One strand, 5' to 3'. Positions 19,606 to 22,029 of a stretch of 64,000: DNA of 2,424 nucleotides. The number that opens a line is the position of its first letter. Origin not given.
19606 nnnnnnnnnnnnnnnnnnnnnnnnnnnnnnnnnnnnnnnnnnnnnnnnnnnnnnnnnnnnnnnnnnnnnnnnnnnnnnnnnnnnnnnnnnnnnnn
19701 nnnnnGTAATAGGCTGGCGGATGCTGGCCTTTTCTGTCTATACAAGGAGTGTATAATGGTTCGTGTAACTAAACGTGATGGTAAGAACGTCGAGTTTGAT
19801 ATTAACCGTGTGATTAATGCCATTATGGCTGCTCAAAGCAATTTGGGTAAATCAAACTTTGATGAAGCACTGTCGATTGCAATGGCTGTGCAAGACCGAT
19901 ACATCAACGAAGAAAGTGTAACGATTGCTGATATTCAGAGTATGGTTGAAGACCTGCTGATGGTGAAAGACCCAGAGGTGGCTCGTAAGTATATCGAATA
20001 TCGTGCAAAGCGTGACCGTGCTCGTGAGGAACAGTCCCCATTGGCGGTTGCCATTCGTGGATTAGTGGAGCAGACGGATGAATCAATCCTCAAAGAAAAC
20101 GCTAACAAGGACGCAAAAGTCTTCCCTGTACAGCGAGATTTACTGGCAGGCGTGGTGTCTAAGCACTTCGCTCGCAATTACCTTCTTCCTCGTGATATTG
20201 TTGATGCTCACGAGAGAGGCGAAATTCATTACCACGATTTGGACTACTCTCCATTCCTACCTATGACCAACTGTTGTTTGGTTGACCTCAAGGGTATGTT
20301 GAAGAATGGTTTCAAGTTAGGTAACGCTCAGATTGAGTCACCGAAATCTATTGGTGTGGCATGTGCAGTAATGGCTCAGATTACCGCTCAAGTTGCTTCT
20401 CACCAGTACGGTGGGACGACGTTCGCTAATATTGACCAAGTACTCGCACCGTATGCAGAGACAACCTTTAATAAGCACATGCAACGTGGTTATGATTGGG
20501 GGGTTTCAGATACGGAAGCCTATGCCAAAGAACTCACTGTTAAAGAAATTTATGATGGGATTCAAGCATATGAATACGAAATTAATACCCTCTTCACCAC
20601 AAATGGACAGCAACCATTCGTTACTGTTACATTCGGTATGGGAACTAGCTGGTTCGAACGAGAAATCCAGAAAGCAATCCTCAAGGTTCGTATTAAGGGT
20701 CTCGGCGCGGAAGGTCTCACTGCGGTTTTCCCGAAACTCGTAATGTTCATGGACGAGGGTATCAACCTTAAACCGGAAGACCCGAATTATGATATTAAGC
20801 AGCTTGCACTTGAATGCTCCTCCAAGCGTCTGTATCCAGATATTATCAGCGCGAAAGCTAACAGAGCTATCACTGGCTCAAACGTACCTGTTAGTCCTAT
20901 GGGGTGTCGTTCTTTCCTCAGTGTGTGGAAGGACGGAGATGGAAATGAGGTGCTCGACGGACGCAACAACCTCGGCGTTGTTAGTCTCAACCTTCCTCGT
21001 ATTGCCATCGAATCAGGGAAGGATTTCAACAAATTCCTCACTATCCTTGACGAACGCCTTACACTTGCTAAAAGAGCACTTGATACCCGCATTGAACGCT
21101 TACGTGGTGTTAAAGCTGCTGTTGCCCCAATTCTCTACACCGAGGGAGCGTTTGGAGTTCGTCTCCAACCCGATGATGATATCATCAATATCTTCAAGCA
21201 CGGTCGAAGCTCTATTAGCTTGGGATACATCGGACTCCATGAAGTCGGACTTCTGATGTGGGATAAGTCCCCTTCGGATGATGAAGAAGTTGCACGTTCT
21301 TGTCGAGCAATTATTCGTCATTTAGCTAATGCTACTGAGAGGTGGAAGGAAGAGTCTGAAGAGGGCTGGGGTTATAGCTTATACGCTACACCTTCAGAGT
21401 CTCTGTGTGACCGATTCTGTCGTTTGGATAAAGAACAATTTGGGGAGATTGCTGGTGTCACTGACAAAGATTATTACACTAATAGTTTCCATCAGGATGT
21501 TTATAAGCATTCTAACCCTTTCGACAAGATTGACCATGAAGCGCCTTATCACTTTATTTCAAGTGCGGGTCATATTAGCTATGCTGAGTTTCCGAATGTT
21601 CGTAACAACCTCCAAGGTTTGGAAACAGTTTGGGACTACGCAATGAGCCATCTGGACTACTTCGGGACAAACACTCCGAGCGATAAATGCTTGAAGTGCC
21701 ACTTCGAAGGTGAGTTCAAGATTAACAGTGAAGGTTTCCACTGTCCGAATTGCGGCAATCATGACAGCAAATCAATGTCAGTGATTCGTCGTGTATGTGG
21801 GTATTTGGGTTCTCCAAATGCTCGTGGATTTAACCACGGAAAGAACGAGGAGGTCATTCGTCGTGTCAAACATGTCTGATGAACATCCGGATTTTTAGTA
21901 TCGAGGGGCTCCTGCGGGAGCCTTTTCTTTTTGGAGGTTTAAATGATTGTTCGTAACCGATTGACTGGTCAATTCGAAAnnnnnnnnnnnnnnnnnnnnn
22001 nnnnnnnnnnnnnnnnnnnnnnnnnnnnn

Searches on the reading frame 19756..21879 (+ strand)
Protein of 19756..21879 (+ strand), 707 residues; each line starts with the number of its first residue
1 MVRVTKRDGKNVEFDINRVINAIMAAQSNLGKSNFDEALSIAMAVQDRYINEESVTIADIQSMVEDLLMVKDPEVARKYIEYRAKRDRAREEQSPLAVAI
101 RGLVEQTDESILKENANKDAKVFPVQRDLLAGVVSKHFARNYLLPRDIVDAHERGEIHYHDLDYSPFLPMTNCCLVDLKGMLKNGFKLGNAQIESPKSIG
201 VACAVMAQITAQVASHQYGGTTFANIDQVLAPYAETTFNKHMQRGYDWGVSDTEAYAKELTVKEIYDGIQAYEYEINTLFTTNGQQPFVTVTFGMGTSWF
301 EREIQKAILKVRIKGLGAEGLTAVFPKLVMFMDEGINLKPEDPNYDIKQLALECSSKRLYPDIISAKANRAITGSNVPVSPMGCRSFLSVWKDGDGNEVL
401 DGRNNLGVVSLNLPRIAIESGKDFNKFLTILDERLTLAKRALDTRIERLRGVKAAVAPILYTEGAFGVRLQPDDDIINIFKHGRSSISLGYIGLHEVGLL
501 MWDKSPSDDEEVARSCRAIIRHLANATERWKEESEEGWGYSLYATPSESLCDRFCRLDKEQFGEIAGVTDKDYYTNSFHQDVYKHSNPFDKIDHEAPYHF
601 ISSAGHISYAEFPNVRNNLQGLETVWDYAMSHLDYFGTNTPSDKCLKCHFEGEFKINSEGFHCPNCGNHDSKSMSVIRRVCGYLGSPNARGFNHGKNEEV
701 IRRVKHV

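Call 63: search_protein_families(library=pfam, proteins=[window:19756-21879:+], max_evalue=0.01)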
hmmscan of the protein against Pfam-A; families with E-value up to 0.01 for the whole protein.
window:19756-21879:+ (707 aa): 3 families
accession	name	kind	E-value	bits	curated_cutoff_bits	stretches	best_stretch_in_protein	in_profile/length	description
PF13597.11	NRDD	-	9.4e-177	589.5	26.2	1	114-706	1-562/562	Anaerobic ribonucleoside-triphosphate reductase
PF01228.26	Gly_radical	-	6.9e-26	91.3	22.2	1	584-688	3-106/106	Glycine radical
PF03477.21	ATP-cone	-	8.1e-16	58.8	25.8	1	3-88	2-88/88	ATP cone domain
